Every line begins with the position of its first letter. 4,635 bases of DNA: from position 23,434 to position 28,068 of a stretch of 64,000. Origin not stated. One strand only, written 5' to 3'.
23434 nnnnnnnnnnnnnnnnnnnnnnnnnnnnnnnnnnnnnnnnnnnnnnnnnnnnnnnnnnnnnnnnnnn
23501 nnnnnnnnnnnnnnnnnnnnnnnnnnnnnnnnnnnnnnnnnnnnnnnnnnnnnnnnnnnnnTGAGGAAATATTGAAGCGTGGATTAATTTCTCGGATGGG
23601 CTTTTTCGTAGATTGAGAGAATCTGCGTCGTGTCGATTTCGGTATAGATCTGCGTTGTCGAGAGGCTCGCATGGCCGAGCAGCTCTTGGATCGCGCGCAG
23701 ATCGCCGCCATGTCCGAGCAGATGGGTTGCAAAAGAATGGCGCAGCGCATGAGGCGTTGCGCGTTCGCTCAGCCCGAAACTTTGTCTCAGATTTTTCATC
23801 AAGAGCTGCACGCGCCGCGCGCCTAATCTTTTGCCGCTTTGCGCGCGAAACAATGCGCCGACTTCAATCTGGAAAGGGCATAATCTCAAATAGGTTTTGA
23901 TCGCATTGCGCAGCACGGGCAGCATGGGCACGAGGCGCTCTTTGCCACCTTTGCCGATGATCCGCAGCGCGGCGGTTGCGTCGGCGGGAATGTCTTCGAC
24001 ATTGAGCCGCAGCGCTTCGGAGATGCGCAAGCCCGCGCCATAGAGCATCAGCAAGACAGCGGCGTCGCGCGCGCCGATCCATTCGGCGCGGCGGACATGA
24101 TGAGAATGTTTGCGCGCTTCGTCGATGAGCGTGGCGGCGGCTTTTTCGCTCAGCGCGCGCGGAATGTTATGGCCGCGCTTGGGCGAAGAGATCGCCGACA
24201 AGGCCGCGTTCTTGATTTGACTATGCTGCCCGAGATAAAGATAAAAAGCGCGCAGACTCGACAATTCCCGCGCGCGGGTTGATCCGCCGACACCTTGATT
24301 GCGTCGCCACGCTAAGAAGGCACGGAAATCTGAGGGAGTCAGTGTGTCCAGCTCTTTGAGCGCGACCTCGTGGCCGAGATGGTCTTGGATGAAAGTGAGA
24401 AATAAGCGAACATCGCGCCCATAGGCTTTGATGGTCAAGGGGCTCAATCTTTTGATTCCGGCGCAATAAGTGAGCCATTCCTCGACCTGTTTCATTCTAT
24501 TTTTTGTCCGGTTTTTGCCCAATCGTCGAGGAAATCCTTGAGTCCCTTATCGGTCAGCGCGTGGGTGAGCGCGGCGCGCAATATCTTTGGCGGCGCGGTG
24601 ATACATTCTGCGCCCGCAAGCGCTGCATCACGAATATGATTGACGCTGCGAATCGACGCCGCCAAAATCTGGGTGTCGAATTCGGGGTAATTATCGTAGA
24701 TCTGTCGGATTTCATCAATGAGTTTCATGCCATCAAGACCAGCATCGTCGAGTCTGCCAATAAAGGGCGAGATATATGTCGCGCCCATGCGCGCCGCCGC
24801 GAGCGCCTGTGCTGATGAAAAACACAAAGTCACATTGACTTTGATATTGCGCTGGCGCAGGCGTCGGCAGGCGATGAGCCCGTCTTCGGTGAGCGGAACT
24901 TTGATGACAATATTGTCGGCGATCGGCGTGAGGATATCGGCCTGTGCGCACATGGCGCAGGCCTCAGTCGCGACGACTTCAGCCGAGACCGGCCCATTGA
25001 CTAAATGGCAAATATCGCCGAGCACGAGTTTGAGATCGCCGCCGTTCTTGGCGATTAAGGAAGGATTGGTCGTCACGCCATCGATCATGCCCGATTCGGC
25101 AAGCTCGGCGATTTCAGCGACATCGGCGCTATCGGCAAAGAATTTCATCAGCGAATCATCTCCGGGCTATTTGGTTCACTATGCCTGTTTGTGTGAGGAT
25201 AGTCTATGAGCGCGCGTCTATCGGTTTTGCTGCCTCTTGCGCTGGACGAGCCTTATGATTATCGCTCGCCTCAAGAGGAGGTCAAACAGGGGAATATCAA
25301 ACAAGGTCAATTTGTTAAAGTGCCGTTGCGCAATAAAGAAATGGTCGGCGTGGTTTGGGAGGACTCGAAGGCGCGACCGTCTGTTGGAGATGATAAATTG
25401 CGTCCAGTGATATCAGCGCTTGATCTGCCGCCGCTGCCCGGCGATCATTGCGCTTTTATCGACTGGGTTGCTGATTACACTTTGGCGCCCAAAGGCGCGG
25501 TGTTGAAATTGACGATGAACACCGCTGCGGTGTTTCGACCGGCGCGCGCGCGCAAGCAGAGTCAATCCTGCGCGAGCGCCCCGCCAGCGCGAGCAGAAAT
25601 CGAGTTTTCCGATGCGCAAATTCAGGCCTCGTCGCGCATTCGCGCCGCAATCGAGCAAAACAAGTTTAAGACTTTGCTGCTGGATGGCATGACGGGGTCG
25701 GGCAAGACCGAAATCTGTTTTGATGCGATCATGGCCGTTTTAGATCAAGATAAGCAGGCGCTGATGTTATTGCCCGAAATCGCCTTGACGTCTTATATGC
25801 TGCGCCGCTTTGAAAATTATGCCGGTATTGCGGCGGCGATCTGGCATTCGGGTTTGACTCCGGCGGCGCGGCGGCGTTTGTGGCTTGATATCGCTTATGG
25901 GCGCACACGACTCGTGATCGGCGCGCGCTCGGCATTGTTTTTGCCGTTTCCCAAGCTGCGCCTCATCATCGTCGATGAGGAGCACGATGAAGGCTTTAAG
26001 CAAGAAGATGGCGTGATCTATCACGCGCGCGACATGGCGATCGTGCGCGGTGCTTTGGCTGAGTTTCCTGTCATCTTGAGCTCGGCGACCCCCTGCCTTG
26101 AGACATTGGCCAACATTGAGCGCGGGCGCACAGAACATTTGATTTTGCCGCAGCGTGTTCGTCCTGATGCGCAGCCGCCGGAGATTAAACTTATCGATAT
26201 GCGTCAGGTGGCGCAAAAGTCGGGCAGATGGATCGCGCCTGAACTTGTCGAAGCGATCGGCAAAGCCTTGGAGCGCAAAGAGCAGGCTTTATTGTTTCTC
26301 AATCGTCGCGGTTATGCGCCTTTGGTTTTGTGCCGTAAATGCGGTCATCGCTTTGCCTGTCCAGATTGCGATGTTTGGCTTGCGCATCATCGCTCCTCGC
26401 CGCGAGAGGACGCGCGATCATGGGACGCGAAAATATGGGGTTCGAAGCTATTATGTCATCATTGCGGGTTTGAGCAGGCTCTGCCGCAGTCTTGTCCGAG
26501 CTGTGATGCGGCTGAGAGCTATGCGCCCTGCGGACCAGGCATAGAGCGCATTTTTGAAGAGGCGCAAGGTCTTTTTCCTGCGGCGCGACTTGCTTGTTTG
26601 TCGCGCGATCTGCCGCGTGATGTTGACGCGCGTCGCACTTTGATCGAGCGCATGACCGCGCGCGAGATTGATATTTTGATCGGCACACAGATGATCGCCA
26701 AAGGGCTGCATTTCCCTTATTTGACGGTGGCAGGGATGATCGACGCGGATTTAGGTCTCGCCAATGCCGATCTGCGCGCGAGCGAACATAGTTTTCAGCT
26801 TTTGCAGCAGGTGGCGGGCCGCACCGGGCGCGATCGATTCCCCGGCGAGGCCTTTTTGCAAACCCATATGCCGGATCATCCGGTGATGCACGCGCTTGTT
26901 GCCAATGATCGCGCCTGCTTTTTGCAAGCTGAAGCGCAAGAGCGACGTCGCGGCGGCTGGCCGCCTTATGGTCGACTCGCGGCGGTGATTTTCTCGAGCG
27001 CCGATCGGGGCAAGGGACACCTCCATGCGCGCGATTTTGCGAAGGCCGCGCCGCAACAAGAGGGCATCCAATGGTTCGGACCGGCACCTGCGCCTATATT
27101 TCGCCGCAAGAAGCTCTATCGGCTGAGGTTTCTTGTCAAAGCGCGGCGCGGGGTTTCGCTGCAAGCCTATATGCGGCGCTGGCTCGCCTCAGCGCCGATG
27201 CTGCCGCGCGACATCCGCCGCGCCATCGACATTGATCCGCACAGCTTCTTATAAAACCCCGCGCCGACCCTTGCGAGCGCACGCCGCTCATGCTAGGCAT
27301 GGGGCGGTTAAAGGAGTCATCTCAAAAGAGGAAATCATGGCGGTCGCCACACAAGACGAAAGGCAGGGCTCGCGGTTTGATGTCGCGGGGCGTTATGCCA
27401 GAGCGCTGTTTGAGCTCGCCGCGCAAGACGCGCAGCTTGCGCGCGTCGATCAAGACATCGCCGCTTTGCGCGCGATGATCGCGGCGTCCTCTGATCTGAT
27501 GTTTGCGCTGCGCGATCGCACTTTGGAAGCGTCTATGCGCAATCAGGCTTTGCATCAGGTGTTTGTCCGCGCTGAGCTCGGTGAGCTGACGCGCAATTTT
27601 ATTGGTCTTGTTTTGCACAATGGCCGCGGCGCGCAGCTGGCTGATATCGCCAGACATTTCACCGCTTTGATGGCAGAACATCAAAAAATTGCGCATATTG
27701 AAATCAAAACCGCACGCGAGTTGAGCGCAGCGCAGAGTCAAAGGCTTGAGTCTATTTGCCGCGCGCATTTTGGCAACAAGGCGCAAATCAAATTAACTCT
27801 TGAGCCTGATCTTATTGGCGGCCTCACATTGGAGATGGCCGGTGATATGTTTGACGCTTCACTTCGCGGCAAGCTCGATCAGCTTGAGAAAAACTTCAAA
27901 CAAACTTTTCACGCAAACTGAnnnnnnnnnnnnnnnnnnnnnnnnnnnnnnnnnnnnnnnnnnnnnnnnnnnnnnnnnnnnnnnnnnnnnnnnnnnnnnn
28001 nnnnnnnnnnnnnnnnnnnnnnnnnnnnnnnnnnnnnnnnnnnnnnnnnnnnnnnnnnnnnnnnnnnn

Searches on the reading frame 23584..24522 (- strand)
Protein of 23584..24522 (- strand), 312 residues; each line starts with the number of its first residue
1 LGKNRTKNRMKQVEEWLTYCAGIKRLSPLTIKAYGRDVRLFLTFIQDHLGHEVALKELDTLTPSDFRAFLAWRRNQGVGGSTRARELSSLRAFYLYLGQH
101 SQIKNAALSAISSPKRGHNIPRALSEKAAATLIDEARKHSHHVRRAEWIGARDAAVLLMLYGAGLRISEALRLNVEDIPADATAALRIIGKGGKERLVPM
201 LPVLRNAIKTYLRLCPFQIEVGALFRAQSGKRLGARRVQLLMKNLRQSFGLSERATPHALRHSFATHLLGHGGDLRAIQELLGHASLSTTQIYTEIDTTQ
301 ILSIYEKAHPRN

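Call 29: search_protein_families(library=pfam, proteins=[window:23584-24522:-], max_evalue=0.00001)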
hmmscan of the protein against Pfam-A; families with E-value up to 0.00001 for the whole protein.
window:23584-24522:- (312 aa): 3 families
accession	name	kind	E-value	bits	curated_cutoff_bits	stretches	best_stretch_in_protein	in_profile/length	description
PF00589.27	Phage_integrase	-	7.9e-37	127.1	27.1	1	134-297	13-169/172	Phage integrase family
PF02899.23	Phage_int_SAM_1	-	3.8e-17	62.8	22.3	1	13-97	1-79/83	Phage integrase, N-terminal SAM-like domain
PF13495.12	Phage_int_SAM_4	-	3.9e-06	27.6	27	1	17-96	6-77/85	Phage integrase, N-terminal SAM-like domain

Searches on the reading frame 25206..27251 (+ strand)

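Call 28: search_protein_families(library=pfam, proteins=[window:25206-27251:+], max_evalue=0.00001)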
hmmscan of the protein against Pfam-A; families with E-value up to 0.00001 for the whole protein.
window:25206-27251:+ (682 aa): 5 families
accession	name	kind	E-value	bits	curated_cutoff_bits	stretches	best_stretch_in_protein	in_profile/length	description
PF17764.6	PriA_3primeBD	-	6e-19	68.1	22.7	1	6-103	1-94/96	3'DNA-binding domain (3'BD)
PF18074.6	PriA_C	-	7.3e-18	65.6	26.9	1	587-678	1-95/95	Primosomal protein N C-terminal domain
PF00270.35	DEAD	-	1.8e-13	51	26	1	154-301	14-164/167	DEAD/DEAH box helicase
PF04851.21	ResIII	-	4.6e-11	43.3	22.5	1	132-264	2-139/164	Type III restriction enzyme, res subunit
PF00271.37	Helicase_C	-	2.5e-07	31.3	23.5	0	473-543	51-109/110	Helicase conserved C-terminal domain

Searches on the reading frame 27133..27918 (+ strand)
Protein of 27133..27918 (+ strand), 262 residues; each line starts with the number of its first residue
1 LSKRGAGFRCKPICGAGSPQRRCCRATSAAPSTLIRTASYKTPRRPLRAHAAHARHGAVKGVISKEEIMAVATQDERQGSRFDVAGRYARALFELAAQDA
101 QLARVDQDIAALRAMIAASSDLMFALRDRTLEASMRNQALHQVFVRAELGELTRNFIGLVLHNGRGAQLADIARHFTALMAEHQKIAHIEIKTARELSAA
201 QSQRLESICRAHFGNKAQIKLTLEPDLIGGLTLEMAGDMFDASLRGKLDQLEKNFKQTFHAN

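Call 28: search_protein_families(library=pfam, proteins=[window:27133-27918:+], max_evalue=0.00001)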
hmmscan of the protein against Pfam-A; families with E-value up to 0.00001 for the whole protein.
window:27133-27918:+ (262 aa): 1 family
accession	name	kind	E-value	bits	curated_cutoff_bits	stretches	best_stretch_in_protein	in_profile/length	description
PF00213.23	OSCP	-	1.5e-40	139.6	22.3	1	84-254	1-171/172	ATP synthase delta (OSCP) subunit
